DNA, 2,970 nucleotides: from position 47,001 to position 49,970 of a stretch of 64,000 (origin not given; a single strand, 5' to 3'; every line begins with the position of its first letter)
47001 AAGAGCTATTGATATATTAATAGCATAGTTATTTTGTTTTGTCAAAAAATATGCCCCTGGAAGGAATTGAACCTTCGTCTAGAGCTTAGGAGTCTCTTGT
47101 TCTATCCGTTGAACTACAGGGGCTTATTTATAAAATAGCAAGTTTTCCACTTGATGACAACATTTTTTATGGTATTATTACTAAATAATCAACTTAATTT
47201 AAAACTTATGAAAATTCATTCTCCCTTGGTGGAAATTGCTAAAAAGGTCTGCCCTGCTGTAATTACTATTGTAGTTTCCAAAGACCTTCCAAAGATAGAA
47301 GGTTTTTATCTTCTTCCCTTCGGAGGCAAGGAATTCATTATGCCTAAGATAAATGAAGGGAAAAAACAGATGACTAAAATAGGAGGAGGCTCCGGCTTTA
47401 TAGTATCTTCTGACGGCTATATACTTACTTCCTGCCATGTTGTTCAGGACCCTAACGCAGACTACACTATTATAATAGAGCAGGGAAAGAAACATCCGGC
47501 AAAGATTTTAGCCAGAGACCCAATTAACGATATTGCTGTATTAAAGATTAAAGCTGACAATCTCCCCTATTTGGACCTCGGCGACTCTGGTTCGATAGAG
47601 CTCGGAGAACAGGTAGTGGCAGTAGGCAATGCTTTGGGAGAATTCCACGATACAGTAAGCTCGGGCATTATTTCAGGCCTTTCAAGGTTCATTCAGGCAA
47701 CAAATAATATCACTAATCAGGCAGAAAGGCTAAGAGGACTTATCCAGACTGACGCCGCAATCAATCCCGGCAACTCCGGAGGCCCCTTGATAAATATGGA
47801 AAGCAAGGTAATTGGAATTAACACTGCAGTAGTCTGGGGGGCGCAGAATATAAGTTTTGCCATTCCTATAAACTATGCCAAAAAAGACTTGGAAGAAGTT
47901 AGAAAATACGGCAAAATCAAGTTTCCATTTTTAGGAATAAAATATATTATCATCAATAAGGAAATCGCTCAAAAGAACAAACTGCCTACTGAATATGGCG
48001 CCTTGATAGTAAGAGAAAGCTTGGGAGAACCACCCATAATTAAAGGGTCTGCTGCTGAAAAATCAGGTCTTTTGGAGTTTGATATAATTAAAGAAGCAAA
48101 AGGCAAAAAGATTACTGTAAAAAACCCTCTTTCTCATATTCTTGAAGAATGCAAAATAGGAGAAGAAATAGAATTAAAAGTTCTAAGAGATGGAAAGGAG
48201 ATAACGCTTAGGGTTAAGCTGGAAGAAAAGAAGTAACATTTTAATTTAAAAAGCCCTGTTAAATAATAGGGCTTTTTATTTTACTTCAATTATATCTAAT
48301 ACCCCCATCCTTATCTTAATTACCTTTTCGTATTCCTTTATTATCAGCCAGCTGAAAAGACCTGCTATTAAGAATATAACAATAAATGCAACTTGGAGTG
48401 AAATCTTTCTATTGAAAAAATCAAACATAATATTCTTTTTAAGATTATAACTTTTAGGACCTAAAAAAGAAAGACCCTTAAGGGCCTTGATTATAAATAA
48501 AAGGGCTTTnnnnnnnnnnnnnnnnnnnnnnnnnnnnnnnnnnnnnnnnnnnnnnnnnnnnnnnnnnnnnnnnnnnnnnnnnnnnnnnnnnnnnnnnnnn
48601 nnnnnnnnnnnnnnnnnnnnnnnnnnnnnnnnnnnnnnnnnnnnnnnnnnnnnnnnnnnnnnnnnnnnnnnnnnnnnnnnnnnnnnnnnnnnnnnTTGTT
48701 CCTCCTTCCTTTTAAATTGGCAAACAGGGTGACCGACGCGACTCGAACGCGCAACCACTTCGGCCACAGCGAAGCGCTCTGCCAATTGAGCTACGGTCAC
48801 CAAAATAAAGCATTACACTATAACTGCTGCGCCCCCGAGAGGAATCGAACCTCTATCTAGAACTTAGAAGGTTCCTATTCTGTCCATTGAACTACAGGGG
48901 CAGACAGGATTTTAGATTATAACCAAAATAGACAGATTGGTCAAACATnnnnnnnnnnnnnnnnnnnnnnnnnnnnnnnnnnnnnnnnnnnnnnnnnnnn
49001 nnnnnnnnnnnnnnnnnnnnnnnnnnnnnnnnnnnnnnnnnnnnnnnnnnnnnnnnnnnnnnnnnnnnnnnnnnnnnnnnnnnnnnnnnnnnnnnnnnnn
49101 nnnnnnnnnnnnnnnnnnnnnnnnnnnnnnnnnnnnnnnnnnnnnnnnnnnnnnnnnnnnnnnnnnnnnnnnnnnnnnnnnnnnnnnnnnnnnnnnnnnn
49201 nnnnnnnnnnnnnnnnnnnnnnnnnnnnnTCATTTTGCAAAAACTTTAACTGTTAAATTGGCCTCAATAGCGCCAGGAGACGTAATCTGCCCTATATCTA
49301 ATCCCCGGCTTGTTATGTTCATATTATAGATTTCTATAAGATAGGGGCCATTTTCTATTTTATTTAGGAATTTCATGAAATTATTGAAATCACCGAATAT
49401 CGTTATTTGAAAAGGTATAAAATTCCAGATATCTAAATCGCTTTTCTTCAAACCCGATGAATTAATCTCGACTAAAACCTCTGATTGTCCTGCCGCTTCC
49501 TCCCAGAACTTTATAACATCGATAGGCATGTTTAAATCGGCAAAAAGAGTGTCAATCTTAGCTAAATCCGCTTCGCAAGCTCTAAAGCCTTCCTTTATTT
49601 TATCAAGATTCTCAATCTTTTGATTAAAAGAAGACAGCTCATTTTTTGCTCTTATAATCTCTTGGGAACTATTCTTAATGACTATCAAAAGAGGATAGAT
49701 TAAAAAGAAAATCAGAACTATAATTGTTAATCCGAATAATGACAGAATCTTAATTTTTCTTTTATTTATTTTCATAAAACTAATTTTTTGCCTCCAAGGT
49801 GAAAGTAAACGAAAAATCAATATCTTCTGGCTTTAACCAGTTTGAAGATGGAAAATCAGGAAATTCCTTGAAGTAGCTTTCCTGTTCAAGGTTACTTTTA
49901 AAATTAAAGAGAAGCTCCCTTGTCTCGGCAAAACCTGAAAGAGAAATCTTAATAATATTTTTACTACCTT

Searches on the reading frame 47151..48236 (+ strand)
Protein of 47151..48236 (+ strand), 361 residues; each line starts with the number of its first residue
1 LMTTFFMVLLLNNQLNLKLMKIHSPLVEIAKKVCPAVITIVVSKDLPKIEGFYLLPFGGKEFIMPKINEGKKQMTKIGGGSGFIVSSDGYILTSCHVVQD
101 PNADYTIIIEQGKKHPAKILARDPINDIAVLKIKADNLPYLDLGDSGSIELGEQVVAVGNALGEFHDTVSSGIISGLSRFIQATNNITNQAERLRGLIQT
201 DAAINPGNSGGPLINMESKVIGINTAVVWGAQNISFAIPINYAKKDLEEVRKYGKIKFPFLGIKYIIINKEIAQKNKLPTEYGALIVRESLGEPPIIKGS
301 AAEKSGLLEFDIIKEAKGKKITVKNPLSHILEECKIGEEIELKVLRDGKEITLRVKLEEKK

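Call 5: search_protein_families(library=pfam, proteins=[window:47151-48236:+], max_evalue=0.01)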
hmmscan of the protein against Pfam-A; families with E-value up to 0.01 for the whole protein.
window:47151-48236:+ (361 aa): 5 families
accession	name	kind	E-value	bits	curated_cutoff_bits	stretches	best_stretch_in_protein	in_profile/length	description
PF13365.12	Trypsin_2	-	1.3e-34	120.5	27.6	1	80-223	1-144/144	Trypsin-like peptidase domain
PF00089.32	Trypsin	-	1.1e-15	58.5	20.6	1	81-243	28-216/220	Trypsin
PF13180.12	PDZ_2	-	2.9e-08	34.3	27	1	289-357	18-80/80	PDZ domain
PF10459.15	Peptidase_S46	-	0.00079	18.6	22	0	77-100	46-69/698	Peptidase S46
PF00949.27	Peptidase_S7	-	0.0046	17.2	20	0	162-230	50-119/131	Peptidase S7, Flavivirus NS3 serine protease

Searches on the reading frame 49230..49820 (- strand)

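Call 96: search_protein_families(library=pfam, proteins=[window:49230-49820:-], max_evalue=0.001)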
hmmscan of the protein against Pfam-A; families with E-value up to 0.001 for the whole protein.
window:49230-49820:- (196 aa): 1 family
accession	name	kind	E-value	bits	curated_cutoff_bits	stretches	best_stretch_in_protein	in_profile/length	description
PF04350.18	PilO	-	5.3e-05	23.8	22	1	49-173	2-125/145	Pilus assembly protein, PilO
